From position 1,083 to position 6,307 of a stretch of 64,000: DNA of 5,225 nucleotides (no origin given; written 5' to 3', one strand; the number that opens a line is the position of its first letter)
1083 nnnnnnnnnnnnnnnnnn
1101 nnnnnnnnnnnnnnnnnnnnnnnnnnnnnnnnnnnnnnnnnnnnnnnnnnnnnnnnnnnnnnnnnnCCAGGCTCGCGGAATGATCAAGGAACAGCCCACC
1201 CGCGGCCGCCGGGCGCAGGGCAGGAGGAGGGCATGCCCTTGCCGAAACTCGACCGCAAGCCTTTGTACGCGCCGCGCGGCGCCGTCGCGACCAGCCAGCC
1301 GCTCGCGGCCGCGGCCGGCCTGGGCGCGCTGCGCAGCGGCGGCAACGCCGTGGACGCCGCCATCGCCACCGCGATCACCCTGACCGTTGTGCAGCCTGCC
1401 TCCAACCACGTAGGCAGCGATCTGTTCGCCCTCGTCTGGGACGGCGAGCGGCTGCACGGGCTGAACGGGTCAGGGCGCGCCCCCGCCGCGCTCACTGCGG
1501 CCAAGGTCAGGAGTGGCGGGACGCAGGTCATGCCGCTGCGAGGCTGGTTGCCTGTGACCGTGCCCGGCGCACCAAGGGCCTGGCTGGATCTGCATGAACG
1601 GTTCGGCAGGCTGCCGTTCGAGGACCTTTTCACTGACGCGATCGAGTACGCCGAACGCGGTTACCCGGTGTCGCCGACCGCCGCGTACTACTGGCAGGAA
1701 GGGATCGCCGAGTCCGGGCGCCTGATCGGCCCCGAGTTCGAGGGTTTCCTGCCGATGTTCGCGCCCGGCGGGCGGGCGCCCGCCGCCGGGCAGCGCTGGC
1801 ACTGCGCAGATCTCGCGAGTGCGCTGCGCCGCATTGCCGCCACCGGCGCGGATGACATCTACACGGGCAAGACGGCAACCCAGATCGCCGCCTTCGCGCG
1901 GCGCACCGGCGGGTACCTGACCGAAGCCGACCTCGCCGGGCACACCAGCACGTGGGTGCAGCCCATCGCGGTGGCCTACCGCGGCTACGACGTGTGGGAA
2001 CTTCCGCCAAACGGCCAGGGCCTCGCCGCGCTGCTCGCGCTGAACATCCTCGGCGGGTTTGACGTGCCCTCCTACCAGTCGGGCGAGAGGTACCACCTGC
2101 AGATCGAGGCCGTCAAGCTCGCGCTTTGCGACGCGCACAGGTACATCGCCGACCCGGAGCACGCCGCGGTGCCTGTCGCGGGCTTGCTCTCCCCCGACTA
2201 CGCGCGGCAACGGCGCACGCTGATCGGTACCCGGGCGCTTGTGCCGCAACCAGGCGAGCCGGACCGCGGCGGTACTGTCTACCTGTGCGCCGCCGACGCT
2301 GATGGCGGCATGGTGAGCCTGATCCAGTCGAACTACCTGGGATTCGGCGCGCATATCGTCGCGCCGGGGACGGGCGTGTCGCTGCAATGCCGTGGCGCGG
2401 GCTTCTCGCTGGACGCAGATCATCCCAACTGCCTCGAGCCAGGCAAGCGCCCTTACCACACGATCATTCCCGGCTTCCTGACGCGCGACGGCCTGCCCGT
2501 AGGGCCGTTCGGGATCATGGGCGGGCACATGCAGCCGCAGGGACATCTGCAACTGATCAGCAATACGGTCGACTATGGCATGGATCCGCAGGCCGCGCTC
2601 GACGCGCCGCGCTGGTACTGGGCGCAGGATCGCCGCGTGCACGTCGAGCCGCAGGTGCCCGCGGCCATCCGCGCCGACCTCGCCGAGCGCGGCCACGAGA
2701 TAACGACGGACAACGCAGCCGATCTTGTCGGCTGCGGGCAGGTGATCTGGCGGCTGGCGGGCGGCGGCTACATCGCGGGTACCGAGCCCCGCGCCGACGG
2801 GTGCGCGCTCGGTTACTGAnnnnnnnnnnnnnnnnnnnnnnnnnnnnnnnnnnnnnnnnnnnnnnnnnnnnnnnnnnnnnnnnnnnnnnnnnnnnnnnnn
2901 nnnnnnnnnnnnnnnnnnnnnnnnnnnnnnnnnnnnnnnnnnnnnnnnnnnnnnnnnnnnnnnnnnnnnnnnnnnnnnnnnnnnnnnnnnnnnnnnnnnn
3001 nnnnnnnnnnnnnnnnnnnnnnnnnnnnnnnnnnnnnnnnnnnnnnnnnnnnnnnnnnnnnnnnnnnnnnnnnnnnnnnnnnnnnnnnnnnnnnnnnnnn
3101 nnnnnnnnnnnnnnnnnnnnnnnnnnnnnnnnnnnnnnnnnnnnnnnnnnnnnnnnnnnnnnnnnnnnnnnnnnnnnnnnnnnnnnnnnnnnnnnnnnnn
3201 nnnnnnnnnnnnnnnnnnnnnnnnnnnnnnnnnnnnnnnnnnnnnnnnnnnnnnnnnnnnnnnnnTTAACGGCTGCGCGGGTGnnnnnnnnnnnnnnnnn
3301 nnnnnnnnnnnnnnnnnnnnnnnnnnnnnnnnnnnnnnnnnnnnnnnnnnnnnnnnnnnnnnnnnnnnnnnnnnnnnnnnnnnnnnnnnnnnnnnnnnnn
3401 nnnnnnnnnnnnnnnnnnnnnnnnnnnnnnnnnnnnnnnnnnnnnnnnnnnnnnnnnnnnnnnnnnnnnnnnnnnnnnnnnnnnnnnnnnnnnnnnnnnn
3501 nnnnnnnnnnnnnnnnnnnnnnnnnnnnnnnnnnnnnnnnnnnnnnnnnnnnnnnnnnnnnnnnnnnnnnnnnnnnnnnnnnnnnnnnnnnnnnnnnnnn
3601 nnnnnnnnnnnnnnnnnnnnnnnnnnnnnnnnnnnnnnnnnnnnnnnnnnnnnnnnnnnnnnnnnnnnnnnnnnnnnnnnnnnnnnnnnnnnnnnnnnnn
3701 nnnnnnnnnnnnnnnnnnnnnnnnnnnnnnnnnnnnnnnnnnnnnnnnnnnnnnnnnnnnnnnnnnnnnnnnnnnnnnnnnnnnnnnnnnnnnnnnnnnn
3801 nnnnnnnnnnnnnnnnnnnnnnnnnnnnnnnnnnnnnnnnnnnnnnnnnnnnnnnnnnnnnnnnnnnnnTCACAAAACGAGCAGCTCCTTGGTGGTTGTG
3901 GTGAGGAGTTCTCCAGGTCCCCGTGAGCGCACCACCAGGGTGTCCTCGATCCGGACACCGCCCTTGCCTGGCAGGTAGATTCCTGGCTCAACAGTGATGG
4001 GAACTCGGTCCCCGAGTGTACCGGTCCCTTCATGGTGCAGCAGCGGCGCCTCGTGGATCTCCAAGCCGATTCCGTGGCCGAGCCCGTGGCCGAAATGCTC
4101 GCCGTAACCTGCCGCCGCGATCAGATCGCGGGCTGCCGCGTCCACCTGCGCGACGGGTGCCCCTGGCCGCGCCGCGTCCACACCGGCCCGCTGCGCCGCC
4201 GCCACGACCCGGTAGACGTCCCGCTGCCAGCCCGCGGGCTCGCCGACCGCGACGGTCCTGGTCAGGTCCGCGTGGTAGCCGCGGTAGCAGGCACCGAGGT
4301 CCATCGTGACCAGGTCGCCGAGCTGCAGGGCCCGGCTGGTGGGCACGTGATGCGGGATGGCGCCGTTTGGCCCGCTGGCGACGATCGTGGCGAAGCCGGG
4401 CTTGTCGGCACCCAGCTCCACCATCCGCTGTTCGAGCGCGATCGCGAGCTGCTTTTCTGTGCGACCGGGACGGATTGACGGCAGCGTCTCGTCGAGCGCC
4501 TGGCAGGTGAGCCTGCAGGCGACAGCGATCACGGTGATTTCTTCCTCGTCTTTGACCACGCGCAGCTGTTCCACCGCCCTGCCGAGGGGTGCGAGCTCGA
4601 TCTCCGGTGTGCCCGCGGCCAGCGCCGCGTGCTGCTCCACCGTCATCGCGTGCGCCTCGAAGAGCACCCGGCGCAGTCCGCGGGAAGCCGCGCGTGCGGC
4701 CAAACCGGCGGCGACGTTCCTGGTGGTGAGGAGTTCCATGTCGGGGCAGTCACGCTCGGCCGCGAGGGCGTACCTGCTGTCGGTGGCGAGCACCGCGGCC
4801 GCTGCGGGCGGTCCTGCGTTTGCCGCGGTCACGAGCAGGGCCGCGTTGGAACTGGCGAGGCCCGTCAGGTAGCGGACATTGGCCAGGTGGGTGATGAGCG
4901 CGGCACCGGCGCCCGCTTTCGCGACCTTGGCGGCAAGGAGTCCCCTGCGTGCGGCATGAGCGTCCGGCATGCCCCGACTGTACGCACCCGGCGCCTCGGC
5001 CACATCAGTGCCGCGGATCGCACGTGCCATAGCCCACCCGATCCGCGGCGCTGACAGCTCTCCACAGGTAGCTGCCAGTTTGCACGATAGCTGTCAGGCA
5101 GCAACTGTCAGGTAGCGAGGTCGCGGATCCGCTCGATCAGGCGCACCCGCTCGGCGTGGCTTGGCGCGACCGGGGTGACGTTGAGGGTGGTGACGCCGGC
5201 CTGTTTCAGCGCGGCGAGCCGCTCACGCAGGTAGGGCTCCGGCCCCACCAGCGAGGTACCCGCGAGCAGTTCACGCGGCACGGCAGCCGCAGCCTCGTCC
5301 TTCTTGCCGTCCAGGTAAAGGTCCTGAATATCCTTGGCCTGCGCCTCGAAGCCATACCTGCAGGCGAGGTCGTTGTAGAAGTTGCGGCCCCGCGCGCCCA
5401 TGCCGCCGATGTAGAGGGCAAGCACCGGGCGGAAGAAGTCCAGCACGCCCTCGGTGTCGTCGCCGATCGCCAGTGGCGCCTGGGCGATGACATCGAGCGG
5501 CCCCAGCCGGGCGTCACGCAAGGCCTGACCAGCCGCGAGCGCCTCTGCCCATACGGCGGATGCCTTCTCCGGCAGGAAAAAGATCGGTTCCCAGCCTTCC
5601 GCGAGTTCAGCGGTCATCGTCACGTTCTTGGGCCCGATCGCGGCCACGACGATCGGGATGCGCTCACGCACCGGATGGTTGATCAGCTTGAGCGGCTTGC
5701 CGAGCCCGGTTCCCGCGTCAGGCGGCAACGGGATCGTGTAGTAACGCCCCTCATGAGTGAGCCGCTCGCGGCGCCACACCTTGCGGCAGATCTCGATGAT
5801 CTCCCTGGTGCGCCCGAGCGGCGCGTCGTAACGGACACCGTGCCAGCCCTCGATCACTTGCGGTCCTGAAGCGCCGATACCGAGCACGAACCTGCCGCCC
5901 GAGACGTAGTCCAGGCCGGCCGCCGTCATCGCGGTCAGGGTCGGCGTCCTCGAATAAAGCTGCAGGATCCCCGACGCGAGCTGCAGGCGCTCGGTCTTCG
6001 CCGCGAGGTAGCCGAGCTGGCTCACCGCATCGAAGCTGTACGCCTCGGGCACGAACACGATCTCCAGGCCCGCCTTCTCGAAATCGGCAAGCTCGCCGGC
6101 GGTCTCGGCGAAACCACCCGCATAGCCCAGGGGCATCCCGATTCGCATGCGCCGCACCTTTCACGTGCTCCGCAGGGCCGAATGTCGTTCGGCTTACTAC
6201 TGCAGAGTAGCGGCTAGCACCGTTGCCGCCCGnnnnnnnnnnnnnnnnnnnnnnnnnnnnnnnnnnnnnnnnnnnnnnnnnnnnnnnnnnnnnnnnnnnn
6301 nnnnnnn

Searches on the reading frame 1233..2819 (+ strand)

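Call 61: search_protein_families(library=pfam, proteins=[window:1233-2819:+], max_evalue=0.0001)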
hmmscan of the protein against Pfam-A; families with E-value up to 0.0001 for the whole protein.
window:1233-2819:+ (528 aa): 1 family
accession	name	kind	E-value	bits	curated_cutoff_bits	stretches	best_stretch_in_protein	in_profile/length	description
PF01019.26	G_glu_transpept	-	2.1e-144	482.6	27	1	32-523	3-512/512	Gamma-glutamyltranspeptidase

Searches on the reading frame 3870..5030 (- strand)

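Call 61: search_protein_families(library=pfam, proteins=[window:3870-5030:-], max_evalue=0.0001)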
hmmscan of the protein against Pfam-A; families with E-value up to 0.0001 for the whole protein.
window:3870-5030:- (386 aa): 2 families
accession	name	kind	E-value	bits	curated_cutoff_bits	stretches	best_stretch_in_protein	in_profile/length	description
PF00557.29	Peptidase_M24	-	4.3e-68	229.6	23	1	169-368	4-207/208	Metallopeptidase family M24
PF01321.24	Creatinase_N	-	7.5e-18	65.7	22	1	29-159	2-128/128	Creatinase/Prolidase N-terminal domain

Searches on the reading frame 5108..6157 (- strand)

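Call 61: search_protein_families(library=pfam, proteins=[window:5108-6157:-], max_evalue=0.0001)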
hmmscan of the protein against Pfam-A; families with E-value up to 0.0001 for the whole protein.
window:5108-6157:- (349 aa): 1 family
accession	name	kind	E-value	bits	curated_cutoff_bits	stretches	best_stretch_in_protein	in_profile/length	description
PF00296.26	Bac_luciferase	-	1e-74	252.2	27.9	1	11-323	16-313/314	Luciferase-like monooxygenase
